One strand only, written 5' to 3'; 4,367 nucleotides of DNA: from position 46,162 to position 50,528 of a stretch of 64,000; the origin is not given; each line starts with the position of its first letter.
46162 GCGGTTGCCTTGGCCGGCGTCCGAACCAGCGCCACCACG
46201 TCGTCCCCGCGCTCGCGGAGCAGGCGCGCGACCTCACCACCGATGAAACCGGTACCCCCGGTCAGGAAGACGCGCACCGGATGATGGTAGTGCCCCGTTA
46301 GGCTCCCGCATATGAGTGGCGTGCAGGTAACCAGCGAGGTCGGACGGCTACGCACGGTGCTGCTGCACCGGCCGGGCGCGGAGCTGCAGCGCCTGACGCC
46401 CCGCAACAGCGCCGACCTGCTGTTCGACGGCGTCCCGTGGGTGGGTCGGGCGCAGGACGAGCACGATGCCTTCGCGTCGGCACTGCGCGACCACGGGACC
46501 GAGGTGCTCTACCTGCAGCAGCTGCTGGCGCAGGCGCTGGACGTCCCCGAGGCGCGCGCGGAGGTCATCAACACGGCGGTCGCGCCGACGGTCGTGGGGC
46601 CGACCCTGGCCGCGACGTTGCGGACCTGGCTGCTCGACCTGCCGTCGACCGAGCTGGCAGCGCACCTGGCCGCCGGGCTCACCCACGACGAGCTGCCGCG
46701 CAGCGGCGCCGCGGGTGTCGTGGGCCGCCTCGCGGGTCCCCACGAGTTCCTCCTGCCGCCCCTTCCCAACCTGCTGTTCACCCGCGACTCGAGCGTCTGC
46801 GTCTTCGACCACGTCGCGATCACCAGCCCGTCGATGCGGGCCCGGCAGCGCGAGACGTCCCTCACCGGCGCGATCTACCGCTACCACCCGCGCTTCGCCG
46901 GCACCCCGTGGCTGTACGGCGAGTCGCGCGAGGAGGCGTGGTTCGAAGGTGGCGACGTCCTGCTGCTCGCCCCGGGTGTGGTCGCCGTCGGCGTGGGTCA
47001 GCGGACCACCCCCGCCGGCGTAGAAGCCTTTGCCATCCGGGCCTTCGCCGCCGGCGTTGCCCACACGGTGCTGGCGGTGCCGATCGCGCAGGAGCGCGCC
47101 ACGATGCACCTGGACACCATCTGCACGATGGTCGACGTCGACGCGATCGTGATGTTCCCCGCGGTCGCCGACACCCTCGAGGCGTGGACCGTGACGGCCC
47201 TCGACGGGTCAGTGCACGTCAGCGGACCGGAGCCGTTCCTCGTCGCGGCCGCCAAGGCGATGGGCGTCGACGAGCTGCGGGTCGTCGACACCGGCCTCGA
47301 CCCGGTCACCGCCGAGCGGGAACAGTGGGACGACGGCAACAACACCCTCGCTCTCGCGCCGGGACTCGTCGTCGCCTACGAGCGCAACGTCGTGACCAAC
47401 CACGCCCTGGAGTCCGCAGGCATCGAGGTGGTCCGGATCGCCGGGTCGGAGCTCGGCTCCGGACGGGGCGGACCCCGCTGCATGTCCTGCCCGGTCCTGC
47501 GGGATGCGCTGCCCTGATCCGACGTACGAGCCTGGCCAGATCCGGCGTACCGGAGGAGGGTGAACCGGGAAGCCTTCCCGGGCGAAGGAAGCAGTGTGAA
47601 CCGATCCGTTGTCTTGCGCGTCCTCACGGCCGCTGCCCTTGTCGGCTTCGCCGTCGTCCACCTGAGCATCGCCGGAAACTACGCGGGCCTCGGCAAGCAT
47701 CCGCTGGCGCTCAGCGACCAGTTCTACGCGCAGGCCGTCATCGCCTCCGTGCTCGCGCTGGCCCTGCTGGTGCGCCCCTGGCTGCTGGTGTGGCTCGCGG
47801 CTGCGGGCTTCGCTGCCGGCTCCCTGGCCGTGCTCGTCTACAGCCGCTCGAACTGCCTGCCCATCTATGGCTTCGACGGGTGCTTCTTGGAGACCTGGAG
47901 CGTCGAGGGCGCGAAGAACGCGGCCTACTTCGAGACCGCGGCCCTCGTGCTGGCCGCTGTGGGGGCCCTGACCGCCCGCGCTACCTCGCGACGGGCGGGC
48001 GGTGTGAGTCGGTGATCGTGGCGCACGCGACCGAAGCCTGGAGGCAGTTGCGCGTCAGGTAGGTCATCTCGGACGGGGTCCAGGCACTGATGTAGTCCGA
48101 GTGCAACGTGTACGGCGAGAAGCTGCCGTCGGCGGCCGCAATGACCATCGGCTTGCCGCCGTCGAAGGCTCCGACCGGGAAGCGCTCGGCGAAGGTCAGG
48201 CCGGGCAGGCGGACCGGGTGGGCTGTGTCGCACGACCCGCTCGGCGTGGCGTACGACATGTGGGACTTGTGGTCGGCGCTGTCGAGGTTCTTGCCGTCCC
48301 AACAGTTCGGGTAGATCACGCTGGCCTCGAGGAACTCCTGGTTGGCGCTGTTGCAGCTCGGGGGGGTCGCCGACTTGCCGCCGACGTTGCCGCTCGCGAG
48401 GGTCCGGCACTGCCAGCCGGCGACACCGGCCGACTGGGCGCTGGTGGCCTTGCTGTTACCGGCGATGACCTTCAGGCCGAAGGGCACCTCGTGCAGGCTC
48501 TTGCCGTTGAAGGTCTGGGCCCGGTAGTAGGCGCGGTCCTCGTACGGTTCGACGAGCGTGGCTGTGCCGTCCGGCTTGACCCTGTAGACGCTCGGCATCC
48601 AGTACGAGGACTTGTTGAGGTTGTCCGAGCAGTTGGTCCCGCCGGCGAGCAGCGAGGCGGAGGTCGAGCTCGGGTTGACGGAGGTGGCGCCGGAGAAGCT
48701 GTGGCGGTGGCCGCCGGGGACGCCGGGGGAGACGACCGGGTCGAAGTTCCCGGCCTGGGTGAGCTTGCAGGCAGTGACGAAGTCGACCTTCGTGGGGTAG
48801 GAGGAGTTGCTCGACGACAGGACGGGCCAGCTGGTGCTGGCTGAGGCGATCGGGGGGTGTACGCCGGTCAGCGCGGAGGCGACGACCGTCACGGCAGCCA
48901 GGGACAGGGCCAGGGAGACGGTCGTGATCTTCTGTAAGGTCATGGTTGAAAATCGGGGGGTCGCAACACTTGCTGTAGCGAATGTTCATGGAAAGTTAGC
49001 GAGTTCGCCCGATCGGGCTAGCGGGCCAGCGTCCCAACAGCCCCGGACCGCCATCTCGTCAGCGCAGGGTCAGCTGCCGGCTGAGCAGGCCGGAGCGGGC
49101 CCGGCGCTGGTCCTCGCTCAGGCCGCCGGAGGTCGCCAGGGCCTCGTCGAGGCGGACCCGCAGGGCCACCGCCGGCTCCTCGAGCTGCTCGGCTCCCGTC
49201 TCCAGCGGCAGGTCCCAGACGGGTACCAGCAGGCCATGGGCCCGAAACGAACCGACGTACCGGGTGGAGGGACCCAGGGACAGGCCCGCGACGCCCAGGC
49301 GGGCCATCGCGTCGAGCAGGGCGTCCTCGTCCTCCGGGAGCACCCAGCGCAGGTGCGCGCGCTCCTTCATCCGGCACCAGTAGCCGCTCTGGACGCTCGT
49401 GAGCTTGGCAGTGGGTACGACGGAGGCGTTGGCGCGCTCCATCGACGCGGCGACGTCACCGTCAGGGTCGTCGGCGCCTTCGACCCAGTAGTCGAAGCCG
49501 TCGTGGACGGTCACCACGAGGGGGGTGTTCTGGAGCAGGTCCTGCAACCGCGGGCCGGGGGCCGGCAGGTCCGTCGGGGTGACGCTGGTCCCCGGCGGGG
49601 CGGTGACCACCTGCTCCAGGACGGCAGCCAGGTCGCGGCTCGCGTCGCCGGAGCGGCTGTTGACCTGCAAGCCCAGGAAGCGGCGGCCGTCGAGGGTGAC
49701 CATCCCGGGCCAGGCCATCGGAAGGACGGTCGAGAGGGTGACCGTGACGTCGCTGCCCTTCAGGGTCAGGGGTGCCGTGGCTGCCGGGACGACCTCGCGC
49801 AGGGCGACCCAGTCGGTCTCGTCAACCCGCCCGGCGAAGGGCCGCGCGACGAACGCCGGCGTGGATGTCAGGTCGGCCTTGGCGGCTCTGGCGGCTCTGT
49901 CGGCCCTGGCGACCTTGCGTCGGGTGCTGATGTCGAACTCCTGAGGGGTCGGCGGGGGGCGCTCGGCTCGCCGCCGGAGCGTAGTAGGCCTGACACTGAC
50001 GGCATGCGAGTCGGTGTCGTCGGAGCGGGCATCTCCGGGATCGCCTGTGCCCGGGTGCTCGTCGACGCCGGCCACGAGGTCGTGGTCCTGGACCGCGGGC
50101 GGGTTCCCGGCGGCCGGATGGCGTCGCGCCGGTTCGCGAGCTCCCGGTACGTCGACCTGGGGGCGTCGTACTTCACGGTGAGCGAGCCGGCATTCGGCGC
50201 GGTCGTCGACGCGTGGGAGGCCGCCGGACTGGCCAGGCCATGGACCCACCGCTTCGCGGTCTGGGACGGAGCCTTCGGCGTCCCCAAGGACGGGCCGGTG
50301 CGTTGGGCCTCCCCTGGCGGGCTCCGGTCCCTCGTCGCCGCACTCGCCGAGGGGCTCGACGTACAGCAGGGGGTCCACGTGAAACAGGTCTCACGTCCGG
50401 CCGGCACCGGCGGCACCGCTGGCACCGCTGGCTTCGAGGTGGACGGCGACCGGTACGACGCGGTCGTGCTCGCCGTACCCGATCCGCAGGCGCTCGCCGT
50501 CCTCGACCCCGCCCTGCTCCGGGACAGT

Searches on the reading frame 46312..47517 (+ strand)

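Call 61: search_protein_families(library=pfam, proteins=[window:46312-47517:+], max_evalue=0.00001)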
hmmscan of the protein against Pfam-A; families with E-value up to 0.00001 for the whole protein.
window:46312-47517:+ (401 aa): 2 families
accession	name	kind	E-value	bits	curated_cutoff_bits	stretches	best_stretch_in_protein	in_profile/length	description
PF02274.22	ADI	-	6.7e-111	371.4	22.8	1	35-397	2-377/377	Arginine deiminase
PF19420.4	DDAH_eukar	-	3.1e-06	27.1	23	0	205-290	114-201/291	N,N dimethylarginine dimethylhydrolase, eukaryotic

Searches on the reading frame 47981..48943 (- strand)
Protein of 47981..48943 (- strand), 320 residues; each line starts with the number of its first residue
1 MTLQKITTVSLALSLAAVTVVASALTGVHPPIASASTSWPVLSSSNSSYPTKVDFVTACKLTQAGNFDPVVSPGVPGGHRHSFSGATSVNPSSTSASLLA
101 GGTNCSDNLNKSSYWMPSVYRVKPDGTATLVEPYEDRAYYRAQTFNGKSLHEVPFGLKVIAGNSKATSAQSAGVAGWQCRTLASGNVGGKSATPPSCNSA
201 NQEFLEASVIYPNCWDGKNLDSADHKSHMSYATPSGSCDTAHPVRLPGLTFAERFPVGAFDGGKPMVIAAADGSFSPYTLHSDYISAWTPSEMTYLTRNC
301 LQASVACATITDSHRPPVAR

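Call 78: search_protein_families(library=pfam, proteins=[window:47981-48943:-], max_evalue=0.0001)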
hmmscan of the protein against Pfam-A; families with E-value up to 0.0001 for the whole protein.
window:47981-48943:- (320 aa): 1 family
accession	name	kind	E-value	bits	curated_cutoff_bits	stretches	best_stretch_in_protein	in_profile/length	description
PF09362.15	DUF1996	-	2.3e-45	156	27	1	68-288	1-237/237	Domain of unknown function (DUF1996)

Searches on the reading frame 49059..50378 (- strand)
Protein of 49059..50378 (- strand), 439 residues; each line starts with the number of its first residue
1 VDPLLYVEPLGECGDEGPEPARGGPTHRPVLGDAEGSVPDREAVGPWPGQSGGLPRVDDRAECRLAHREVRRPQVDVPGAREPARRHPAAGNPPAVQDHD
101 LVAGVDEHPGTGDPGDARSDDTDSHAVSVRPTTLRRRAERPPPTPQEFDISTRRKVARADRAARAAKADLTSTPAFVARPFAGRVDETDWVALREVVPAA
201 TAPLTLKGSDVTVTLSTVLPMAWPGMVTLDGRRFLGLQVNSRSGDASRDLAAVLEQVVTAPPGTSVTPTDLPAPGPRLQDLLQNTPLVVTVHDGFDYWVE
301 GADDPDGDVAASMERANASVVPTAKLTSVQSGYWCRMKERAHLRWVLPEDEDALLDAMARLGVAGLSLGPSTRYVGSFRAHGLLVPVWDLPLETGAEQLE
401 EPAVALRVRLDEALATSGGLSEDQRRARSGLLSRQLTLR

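Call 78: search_protein_families(library=pfam, proteins=[window:49059-50378:-], max_evalue=0.0001)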
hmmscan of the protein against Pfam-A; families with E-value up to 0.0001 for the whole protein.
window:49059-50378:- (439 aa): 1 family
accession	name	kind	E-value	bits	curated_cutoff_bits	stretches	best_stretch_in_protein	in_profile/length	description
PF19348.4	DUF5926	-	8.6e-108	360.3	27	1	180-439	1-264/264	Family of unknown function (DUF5926)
